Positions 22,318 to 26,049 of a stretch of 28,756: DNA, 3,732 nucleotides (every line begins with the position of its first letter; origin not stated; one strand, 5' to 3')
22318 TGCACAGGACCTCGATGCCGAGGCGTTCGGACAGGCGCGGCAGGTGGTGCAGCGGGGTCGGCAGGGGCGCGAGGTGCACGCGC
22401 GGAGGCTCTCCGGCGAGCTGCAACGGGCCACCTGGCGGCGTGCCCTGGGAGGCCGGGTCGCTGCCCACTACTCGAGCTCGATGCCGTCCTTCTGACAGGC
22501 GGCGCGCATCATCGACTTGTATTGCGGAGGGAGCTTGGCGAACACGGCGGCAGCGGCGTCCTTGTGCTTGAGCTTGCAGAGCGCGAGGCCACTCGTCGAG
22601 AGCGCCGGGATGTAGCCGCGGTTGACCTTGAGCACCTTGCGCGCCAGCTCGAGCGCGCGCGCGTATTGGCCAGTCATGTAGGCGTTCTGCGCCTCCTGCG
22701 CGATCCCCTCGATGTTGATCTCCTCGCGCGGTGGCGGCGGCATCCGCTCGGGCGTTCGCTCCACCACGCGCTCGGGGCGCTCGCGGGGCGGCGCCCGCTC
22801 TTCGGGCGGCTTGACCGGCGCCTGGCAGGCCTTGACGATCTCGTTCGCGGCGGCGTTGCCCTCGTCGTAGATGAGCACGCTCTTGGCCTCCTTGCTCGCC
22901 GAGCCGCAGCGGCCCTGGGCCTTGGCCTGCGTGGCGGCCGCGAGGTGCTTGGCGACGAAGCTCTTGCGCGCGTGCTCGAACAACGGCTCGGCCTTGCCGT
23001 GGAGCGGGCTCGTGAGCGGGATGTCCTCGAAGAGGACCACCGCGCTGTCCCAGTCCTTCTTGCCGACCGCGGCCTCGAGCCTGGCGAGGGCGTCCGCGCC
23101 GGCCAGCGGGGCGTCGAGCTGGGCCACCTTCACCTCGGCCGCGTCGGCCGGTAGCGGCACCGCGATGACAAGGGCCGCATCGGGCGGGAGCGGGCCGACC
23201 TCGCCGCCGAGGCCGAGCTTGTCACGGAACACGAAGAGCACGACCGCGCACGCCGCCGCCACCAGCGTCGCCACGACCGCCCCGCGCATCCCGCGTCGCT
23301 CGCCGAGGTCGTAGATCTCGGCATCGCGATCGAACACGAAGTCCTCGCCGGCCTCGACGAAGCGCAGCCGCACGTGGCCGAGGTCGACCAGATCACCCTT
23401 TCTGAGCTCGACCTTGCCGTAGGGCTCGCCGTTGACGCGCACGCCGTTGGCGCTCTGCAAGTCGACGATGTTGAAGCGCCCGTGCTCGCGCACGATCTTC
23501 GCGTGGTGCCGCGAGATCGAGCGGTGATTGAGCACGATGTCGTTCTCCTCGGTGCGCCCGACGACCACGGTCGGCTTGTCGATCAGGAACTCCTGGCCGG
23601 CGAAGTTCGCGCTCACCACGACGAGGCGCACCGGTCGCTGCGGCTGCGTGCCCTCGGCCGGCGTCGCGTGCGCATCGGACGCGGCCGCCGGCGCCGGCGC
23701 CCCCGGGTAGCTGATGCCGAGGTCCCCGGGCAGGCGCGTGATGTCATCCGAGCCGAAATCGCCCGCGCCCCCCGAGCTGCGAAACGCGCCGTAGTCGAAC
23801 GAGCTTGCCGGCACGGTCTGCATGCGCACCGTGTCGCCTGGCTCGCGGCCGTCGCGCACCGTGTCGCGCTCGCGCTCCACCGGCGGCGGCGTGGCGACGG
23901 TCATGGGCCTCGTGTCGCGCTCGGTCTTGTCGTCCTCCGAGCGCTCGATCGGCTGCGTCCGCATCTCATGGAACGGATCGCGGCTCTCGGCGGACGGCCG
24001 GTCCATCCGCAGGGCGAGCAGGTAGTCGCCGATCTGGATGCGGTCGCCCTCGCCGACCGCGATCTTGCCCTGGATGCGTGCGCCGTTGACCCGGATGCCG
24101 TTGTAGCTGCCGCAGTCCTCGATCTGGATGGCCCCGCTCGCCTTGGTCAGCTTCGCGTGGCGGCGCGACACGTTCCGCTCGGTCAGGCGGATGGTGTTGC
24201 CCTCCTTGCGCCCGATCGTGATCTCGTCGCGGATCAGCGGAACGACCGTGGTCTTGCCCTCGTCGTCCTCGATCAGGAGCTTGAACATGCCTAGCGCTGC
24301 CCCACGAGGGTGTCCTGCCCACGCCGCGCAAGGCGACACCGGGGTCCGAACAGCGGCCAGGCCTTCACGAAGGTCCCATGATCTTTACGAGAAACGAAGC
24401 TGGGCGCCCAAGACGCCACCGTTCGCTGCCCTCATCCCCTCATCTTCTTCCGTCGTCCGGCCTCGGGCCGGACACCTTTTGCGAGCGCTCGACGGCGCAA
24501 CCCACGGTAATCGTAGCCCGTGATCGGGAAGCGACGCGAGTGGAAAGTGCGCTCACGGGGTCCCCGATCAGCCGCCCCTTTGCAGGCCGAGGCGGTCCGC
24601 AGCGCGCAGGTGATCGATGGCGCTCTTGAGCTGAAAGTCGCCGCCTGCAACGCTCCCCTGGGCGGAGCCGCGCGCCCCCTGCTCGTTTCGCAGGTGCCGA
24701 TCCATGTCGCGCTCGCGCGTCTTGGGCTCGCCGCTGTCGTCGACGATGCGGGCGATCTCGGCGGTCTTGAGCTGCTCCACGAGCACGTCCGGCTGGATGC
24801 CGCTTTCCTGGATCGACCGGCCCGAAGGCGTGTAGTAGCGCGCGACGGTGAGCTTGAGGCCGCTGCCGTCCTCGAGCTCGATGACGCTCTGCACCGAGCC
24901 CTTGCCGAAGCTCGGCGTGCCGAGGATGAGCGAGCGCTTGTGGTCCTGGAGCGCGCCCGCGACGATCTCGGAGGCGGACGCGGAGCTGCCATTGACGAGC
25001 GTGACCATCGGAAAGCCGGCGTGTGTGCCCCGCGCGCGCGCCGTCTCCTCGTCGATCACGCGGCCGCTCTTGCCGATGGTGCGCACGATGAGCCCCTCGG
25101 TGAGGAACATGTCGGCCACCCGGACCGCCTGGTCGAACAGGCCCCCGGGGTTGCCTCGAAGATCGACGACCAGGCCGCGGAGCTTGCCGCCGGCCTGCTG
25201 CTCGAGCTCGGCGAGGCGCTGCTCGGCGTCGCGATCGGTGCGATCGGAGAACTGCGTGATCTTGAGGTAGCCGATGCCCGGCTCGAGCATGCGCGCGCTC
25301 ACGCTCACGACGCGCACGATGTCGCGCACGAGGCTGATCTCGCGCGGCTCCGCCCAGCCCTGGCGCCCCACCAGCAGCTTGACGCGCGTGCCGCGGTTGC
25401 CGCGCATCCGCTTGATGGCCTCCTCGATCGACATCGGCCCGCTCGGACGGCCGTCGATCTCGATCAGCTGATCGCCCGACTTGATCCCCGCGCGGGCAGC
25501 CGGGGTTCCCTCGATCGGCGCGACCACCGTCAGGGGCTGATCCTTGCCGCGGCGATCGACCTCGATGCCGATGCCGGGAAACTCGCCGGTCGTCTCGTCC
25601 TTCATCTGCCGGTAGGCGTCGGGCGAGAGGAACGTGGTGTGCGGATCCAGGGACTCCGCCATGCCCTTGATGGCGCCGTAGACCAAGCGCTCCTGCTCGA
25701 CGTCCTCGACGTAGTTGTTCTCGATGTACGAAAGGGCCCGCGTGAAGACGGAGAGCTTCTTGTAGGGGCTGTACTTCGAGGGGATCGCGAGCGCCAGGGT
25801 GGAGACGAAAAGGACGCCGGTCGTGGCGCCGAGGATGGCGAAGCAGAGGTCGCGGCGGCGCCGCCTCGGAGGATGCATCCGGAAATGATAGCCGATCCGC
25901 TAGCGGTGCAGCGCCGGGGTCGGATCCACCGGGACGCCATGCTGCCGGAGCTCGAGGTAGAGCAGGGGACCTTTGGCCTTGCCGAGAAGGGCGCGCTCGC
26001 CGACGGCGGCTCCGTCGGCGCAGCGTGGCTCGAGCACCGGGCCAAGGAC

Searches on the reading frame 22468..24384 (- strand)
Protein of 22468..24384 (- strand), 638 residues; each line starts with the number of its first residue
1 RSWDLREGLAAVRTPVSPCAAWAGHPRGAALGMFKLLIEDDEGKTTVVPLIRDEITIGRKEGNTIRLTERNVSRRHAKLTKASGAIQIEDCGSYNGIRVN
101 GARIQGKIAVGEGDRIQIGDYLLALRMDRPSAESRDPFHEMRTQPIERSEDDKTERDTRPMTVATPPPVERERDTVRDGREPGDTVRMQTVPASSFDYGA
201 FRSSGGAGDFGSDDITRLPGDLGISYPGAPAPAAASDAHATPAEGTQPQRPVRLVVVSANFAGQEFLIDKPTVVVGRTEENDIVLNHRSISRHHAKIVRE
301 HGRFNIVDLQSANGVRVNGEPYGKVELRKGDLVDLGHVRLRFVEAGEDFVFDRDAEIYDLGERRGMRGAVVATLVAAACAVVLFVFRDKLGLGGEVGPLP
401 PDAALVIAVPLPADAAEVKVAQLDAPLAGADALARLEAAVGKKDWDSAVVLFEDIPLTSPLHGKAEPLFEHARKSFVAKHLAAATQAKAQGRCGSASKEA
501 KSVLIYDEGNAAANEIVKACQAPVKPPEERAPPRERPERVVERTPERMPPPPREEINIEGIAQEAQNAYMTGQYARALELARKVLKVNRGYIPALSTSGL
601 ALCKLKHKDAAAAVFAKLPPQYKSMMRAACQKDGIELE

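Call 59: search_protein_families(library=pfam, proteins=[window:22468-24384:-])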
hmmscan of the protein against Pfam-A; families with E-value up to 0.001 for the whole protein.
window:22468-24384:- (638 aa): 4 families
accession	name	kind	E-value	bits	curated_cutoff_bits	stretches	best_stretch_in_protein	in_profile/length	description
PF00498.31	FHA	-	8e-34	116.3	20.7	2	273-336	1-67/67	FHA domain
PF16697.10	Yop-YscD_cpl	-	2.4e-29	101.9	33.2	2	262-345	8-93/94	Inner membrane component of T3SS, cytoplasmic domain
PF14559.12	TPR_19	-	0.00035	21.3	25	1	570-622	3-55/68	Tetratricopeptide repeat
PF07719.23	TPR_2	-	0.00096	19.5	27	0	563-589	6-32/34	Tetratricopeptide repeat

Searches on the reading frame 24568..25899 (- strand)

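Call 59: search_protein_families(library=pfam, proteins=[window:24568-25899:-])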
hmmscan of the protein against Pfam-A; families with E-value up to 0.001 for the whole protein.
window:24568-25899:- (443 aa): 5 families
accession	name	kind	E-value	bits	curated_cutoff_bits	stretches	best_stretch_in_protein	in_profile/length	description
PF03572.23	Peptidase_S41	-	7e-54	182.3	24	1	209-373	2-164/165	Peptidase family S41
PF17820.7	PDZ_6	-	9.5e-12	44.9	27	1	125-177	2-52/54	PDZ domain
PF00595.29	PDZ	-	2.5e-09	37.8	23.2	1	104-177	8-80/81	PDZ domain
PF22694.1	CtpB_N-like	-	1.4e-08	35.5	27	1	47-91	36-81/85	Activating protease CtpB N-terminal domain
PF13180.12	PDZ_2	-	9.6e-07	29.4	27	1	108-181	1-71/80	PDZ domain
